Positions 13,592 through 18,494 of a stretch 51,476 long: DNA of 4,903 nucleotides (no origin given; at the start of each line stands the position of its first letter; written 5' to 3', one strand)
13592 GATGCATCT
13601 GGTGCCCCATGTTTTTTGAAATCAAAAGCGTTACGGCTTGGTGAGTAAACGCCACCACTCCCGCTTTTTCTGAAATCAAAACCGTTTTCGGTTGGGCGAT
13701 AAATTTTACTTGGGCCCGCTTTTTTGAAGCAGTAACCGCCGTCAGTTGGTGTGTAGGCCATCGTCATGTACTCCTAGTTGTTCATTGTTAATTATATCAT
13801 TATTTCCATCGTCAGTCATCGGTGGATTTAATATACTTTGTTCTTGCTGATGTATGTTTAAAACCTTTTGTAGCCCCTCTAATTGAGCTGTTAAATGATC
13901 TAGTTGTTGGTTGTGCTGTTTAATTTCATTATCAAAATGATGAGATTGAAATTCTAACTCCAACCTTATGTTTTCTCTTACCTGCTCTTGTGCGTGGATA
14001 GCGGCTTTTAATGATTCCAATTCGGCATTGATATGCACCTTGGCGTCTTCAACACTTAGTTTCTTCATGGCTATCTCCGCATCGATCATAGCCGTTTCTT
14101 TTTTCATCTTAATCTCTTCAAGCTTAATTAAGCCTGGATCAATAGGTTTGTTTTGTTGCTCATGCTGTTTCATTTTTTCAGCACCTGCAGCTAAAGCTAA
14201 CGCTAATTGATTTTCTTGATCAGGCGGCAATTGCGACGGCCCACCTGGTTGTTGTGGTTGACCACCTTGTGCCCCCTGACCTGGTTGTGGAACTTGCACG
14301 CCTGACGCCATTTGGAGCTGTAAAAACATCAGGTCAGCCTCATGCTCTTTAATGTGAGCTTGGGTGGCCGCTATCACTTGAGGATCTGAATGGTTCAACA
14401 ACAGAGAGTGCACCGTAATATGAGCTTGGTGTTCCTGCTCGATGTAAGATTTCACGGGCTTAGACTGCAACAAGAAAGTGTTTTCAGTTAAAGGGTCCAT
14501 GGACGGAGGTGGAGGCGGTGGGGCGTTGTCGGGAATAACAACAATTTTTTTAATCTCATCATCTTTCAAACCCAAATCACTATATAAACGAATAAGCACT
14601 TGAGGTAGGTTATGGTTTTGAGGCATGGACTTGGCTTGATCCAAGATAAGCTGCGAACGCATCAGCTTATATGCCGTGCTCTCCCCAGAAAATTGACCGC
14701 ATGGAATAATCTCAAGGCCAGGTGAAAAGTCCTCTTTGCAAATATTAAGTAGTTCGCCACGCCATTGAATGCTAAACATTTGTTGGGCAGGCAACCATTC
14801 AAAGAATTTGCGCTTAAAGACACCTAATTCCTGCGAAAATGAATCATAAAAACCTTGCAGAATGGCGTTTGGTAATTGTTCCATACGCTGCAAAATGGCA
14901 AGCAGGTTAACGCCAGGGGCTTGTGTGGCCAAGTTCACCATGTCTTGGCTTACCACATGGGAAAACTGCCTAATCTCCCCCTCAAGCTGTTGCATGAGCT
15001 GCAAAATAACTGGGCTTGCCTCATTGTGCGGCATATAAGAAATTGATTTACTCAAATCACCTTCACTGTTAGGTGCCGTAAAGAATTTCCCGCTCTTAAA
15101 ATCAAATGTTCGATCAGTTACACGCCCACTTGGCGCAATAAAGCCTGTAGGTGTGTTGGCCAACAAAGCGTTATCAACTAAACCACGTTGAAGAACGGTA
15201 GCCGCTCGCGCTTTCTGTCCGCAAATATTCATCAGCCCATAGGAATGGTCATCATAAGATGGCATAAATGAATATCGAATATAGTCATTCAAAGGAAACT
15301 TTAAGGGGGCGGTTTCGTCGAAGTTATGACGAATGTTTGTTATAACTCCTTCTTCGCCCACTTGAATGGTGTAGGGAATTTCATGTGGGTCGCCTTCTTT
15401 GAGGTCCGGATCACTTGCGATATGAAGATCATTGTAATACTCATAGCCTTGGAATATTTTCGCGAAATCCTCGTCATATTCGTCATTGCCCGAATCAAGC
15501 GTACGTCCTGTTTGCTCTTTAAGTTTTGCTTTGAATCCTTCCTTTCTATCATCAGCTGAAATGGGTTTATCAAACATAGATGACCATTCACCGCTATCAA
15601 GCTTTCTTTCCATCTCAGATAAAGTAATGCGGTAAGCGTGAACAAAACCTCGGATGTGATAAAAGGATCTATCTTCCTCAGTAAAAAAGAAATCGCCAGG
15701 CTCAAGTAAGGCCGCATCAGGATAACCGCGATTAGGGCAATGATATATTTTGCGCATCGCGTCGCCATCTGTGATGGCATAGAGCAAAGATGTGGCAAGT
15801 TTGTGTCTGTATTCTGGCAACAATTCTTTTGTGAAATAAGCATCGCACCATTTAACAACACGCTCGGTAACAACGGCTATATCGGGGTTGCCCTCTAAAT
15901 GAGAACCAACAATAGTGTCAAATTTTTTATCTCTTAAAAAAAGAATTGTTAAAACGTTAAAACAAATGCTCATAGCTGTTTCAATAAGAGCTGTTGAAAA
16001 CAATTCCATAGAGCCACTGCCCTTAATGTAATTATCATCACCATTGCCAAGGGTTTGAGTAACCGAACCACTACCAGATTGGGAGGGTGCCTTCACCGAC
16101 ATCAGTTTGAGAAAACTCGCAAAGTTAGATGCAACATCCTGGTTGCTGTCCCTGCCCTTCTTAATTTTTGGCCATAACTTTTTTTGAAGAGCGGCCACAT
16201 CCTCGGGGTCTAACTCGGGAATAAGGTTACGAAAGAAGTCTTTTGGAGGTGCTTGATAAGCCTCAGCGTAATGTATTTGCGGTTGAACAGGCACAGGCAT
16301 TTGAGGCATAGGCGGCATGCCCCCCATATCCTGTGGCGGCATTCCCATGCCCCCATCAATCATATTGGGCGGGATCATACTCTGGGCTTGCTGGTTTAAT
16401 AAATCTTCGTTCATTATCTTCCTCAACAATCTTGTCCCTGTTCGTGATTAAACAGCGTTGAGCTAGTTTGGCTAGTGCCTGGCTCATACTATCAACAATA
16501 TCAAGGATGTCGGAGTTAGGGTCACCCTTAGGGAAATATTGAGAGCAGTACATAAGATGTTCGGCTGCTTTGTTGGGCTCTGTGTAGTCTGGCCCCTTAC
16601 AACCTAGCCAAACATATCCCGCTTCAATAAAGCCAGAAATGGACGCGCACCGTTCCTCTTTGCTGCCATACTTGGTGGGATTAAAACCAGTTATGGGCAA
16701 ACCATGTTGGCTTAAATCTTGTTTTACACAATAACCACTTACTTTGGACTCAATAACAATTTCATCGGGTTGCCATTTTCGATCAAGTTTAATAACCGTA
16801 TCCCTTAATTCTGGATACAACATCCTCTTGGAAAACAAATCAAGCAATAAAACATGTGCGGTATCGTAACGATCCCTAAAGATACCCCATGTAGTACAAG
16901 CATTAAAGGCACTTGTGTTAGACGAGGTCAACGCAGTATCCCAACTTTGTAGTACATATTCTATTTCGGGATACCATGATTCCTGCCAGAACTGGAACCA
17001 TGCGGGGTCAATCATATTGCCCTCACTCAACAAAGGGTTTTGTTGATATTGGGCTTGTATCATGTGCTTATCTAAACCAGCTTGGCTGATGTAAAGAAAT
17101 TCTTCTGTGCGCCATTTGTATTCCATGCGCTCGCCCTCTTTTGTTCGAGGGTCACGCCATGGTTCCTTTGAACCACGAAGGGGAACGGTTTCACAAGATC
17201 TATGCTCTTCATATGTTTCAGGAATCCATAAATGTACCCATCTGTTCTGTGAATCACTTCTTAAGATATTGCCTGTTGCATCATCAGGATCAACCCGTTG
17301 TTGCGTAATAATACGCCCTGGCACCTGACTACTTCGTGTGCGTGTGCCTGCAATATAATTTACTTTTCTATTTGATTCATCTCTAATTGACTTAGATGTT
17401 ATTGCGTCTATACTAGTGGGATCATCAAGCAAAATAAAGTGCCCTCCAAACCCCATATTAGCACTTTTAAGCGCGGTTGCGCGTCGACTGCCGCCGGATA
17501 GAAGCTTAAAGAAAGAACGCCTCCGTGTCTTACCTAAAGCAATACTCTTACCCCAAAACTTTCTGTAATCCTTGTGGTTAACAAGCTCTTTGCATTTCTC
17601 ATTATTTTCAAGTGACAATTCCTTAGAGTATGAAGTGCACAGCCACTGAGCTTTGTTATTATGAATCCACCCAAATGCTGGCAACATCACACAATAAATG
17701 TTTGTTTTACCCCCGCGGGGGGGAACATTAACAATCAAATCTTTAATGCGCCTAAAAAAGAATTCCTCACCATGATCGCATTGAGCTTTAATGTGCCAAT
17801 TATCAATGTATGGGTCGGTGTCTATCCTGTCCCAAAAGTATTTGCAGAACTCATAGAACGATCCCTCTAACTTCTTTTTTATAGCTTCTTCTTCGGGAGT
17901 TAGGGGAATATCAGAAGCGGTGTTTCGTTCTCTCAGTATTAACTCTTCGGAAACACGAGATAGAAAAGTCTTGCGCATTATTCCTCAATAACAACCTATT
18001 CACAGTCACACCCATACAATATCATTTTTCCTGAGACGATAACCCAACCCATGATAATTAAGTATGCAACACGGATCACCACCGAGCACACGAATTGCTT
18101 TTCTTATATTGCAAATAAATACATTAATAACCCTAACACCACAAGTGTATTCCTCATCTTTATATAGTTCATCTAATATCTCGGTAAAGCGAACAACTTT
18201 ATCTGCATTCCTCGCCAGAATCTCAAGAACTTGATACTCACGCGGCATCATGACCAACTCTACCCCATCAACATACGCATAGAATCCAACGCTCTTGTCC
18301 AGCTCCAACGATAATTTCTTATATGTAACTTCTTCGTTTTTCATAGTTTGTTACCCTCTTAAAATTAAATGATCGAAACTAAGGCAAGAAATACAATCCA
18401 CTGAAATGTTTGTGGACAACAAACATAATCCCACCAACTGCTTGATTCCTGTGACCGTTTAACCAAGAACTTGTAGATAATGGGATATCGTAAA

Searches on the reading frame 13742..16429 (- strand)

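Call 7: search_protein_families(library=phrogs, proteins=[window:13742-16429:-], max_evalue=0.001)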
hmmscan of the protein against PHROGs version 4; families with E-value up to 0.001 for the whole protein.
window:13742-16429:- (895 aa): 1 family
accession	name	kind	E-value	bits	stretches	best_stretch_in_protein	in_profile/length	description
phrog_332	-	connector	7.9e-06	25.5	1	237-532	155-411/560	head-tail adaptor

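Call 95: search_protein_families(library=pfam, proteins=[window:13742-16429:-], max_evalue=0.01)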
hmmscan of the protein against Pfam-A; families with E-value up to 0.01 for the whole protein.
window:13742-16429:- (895 aa): 1 family
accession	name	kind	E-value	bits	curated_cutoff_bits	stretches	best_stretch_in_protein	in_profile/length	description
PF23899.1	SU10_portal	-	0.0039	16.1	30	1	238-488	192-416/593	Phage SU10 portal protein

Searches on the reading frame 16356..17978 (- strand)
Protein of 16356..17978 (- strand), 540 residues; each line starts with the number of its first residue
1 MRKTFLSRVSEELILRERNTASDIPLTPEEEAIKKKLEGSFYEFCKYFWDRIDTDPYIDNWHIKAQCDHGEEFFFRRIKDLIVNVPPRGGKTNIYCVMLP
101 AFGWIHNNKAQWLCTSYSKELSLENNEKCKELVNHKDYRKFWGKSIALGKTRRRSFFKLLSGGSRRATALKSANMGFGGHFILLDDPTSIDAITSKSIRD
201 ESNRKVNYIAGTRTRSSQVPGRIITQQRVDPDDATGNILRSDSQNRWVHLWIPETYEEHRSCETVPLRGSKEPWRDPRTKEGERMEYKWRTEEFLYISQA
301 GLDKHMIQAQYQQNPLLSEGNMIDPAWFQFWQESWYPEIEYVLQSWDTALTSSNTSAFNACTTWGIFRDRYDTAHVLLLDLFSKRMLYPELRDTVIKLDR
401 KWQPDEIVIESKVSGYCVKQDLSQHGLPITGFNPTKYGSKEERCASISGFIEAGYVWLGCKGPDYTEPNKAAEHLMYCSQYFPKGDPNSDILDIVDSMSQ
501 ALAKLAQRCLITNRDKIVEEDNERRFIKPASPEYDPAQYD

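Call 7: search_protein_families(library=phrogs, proteins=[window:16356-17978:-], max_evalue=0.001)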
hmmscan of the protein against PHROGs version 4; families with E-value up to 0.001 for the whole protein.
window:16356-17978:- (540 aa): 3 families
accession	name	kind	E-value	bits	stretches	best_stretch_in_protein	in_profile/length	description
phrog_38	-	head and packaging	4.4e-63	215.1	1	23-515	250-713/760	terminase large subunit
phrog_4758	-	head and packaging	1.3e-38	133.7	1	29-258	8-239/243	terminase large subunit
phrog_5573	-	head and packaging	2.4e-19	70.8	1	299-463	41-195/250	terminase large subunit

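Call 14: find_related_loci(query=window:16356-17978:-, collection=viral_contigs, flank=10000)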
Query window:16356-17978:- (540 aa) in viral_contigs; peptide patterns used: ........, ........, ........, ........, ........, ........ (x = any residue, [..] = any of these).
No stretch of DNA in the collection matches any of the patterns.

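Call 32: search_dna_similar(query=window:16356-17978:-, collection=phages, mode=protein, max_rows=15)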
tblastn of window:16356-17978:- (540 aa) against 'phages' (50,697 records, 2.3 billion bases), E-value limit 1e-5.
Records with a match: 1437; places in all: 1441; records where one place covers at least 80% of the query: 919.
Best place of each record, by identity: <60% 1437.
By first word of the organism name: Klebsiella 443; Escherichia 338; Vibrio 101; Acinetobacter 51; Bacteriophage 43; Helicobacter 40; Shigella 33; Aeromonas 29; Yersinia 26; Erwinia 26; and 66 more.
By host as written in the record: - 203; Klebsiella pneumoniae 195; Escherichia coli 95; Escherichia coli DSM 12242 43; Escherichia coli K-12 MG1655 35; Helicobacter pylori 30; Acinetobacter baumannii 20; Escherichia coli K-12 19; and 388 more.
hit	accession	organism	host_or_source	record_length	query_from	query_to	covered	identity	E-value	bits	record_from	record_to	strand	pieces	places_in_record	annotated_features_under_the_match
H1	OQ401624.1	Roseobacter phage CRP-902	Roseobacter sp. FZCC0083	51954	30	521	91%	31.3%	3e-62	227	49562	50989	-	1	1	terminase large subunit | terminase small subunit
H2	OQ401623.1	Roseobacter phage CRP-901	Roseobacter sp. FZCC0083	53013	30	521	91%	30.8%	4e-64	233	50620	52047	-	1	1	terminase large subunit | terminase small subunit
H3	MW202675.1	Caudoviricetes sp.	Manatee Spring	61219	23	526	93%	26.4%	4e-47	182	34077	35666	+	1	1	terminase large subunit | terminase small subunit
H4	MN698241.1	Pelagibacter phage HTVC027P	Candidatus Pelagibacter sp. HTCC1062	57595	37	511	88%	27.9%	5e-47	182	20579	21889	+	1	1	terminase large subunit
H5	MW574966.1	phage 023Pt_psg01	unknown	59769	35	520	90%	26.9%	5e-47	182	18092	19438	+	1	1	terminase large subunit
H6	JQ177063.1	Aeromonas phage vB_AsaM-56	Aeromonas salmonicida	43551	40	505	86%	27.5%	3e-29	129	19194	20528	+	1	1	putative TerL large-subunit terminase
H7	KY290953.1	Aeromonas phage 51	Aeromonas salmonicida HER1108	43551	40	505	86%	27.5%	3e-29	129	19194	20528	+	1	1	terminase large subunit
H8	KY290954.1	Aeromonas phage 56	Aeromonas salmonicida HER1084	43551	40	505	86%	27.5%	3e-29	129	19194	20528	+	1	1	terminase large subunit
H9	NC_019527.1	Aeromonas phage vB_AsaM-56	Aeromonas salmonicida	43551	40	505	86%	27.5%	3e-29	129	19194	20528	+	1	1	terminase large subunit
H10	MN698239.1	Pelagibacter phage HTVC023P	Candidatus Pelagibacter sp. HTCC1062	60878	35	527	91%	25.1%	7e-40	161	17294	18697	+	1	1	terminase large subunit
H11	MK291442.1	Paracoccus phage vB_PkoS_Pkon1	Paracoccus kondratievae NCIMB 13773T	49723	25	495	87%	26.3%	1e-25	117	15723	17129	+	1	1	terminase large subunit | terminase small subunit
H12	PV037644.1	Bacillus phage vB_BcM_CUBc25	Bacillus cereus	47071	28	504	88%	25.9%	6e-15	84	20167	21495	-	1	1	terminase large subunit | hypothetical protein (x2)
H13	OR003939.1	Phage DSL-LC04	Gammaproteobacteria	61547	40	505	86%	26.2%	2e-42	168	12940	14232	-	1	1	terminase large subunit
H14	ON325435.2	Staphylococcus phage CUB-EPI_14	Staphylococcus epidermidis SE14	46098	15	508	91%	24.5%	1e-18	96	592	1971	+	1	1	terminase large subunit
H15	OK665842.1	Burkholderia phage BgManors32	Burkholderia gladioli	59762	29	499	87%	25.7%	2e-28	126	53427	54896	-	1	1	terminase large subunit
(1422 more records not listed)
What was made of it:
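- The nearest characterised TerL sequences are from Roseobacter and Pelagibacter phages, at about 31% (call 32). The TerL relatives infect free-living marine Alphaproteobacteria (call 32).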

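Call 48: find_homologous_proteins(query=window:16356-17978:-, max_evalue=1e-30)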
Query window:16356-17978:- (540 aa): 546 proteins with E <= 1e-30 among 8000 candidates; the best 120 are listed.
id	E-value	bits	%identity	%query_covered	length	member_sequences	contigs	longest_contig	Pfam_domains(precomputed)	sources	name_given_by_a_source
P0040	0.0e+0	1245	97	100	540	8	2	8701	-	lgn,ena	-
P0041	0.0e+0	1027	78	100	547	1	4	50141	PF17289.9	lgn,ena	-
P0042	1.6e-298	1009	76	100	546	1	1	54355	-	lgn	-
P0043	1.5e-295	999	75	100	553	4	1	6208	PF17289.9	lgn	-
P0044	4.1e-203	694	78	68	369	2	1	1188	PF17289.9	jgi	jgi:phage terminase large subunit-like protein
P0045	2.3e-164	566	46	98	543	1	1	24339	-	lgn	-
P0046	1.1e-139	485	44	91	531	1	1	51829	PF17289.9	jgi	jgi:phage terminase large subunit-like protein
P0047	2.2e-134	467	43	91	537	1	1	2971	-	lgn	-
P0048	4.1e-123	430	41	91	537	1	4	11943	-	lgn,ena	-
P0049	1.5e-119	418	40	94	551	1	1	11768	-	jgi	-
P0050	2.3e-119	418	40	92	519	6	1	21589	PF17289.9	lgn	-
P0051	3.0e-119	417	40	94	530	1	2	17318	-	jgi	jgi:hypothetical protein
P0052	2.3e-116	408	39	92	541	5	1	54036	-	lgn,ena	-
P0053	3.6e-106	374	39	89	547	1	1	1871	-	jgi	jgi:phage terminase large subunit-like protein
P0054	1.2e-105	372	37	92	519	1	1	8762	PF17289.9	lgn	-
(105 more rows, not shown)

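Call 49: find_encoding_contigs(protein=P0041, flank=10000, max_places=4)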
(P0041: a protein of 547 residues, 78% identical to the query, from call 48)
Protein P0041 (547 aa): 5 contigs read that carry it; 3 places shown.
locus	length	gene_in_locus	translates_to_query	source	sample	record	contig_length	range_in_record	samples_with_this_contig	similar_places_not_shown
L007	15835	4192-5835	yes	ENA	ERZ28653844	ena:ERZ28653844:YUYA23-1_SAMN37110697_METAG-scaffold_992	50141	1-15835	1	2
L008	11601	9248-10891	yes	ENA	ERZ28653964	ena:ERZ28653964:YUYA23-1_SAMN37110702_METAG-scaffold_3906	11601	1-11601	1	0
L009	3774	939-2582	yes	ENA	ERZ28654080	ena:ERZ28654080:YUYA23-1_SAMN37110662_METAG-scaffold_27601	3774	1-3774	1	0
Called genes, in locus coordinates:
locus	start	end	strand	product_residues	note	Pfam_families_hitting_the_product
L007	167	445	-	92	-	-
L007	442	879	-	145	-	-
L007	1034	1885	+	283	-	-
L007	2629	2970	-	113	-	-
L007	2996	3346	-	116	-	PF13560:HTH_31, PF12844:HTH_19, PF13413:HTH_25 (weak), PF01381:HTH_3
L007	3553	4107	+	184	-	-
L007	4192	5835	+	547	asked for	PF17289:Terminase_6C (weak)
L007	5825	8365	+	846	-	-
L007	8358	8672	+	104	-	-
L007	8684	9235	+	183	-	-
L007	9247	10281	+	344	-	-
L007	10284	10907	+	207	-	-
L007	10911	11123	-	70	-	-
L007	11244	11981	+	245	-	-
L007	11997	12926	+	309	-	-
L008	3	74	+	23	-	?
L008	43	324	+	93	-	-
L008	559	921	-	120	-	-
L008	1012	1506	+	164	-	-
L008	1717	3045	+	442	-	-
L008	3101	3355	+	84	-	PF12728:HTH_17 (weak)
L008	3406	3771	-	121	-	PF12796:Ank_2, PF13637:Ank_4 (weak), PF13857:Ank_5, PF00023:Ank (weak), PF13606:Ank_3 (faint)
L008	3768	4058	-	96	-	PF13560:HTH_31 (weak)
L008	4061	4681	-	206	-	-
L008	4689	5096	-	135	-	-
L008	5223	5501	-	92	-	-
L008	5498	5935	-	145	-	-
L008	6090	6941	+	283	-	-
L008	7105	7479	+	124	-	-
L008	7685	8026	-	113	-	-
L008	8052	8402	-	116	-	PF13560:HTH_31, PF12844:HTH_19, PF13413:HTH_25 (weak), PF01381:HTH_3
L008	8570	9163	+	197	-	-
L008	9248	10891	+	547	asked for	PF17289:Terminase_6C (weak)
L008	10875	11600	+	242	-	?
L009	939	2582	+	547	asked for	PF17289:Terminase_6C (weak)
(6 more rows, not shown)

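Call 50: find_encoding_contigs(protein=P0042, flank=10000, max_places=3)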
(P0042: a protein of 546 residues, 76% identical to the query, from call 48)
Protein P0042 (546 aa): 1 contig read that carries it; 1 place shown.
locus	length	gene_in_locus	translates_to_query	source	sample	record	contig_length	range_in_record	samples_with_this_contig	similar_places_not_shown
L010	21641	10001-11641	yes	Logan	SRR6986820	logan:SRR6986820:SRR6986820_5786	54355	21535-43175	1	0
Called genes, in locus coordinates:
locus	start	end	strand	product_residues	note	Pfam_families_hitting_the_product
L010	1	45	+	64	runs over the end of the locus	-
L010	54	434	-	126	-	-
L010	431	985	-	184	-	-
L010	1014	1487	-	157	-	PF00436:SSB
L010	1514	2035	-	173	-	-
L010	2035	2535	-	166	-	-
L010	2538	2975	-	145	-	-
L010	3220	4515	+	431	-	-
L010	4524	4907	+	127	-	PF12728:HTH_17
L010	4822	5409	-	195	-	-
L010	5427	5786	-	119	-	-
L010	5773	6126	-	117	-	-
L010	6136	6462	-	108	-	-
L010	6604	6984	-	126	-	-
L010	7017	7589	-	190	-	-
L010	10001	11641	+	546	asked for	-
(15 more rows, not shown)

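Call 51: find_encoding_contigs(protein=P0040, flank=10000, max_places=4)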
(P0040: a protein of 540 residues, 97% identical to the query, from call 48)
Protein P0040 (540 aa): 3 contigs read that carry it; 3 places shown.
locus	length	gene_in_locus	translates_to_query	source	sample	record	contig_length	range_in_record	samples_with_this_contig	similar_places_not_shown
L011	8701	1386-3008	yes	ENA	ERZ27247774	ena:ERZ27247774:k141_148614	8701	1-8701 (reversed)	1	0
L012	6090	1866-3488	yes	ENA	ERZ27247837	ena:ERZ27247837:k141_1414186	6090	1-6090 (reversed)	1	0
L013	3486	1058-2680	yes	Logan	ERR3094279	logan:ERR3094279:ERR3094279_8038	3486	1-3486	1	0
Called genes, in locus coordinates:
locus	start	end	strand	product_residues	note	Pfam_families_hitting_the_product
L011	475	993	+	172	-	-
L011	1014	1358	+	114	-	PF00486:Trans_reg_C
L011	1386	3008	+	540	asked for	-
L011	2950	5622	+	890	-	-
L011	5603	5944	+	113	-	-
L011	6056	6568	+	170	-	-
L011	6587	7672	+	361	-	-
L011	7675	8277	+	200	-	-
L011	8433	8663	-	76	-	-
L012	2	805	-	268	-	?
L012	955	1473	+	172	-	-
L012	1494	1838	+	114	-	PF00486:Trans_reg_C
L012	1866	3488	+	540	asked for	-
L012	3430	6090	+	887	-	?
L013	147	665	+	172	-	-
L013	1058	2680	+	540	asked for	-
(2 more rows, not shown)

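Call 66: search_protein_families(library=pfam, proteins=[L008:4061-4681:-, L008:4689-5096:-, L008:3406-3771:-], max_evalue=0.01)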
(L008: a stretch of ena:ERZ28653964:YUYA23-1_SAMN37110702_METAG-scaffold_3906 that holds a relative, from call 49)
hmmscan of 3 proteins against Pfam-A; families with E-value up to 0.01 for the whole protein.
L008:4061-4681:- (206 aa): 5 families
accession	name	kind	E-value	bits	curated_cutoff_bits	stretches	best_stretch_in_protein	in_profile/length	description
PF13306.12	LRR_5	-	3.5e-20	72.6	27.7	2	109-181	20-87/127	BspA type Leucine rich repeat region (6 copies)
PF12799.13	LRR_4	-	1.6e-07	31.8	27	0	149-181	2-32/44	Leucine Rich repeats (2 copies)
PF23952.1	LRR_EndoS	-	9.7e-05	23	27.9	0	97-181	44-114/116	Endo-beta-N-acetylglucosaminidase EndoS LRR domain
PF12826.13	HHH_2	-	0.00026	21.5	27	0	73-91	27-45/64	Helix-hairpin-helix motif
PF13855.12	LRR_8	-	0.00086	19.5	27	0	37-77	14-53/61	Leucine rich repeat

L008:4689-5096:- (135 aa): 2 families
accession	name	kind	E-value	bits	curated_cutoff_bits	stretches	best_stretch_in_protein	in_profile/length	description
PF13306.12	LRR_5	-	2.2e-08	34.5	27.7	1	28-123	14-102/127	BspA type Leucine rich repeat region (6 copies)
PF12799.13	LRR_4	-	0.0024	18.5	27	0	74-105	2-30/44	Leucine Rich repeats (2 copies)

L008:3406-3771:- (121 aa): 6 families
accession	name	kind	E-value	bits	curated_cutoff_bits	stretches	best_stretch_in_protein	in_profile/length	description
PF00023.36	Ank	-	1.6e-12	47.3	21.1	1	46-76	2-32/33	Ankyrin repeat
PF12796.13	Ank_2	-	5.9e-12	46.4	27.3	1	17-99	2-80/90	Ankyrin repeats (3 copies)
PF13637.12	Ank_4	-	1.3e-10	41.7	22.7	1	34-65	18-49/50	Ankyrin repeats (many copies)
PF13857.12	Ank_5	-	2e-10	41.2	27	1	37-86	7-56/56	Ankyrin repeats (many copies)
PF13606.12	Ank_3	-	1.8e-08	34.3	22.3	1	46-73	2-29/30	Ankyrin repeat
PF01300.24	Sua5_yciO_yrdC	-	0.0088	16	25.1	0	75-110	9-44/178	Telomere recombination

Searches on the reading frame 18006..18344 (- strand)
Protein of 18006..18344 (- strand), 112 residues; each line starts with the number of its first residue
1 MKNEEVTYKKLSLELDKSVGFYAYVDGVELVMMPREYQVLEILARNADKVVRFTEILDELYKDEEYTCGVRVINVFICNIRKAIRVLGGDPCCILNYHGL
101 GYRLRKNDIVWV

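Call 66: search_protein_families(library=pfam, proteins=[window:18006-18344:-], max_evalue=0.01)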
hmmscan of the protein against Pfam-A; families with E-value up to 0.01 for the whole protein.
window:18006-18344:- (112 aa): 1 family
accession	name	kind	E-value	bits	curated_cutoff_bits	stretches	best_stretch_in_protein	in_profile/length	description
PF00486.34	Trans_reg_C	-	2e-14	53.9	26.2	1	30-104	4-77/77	Transcriptional regulatory protein, C terminal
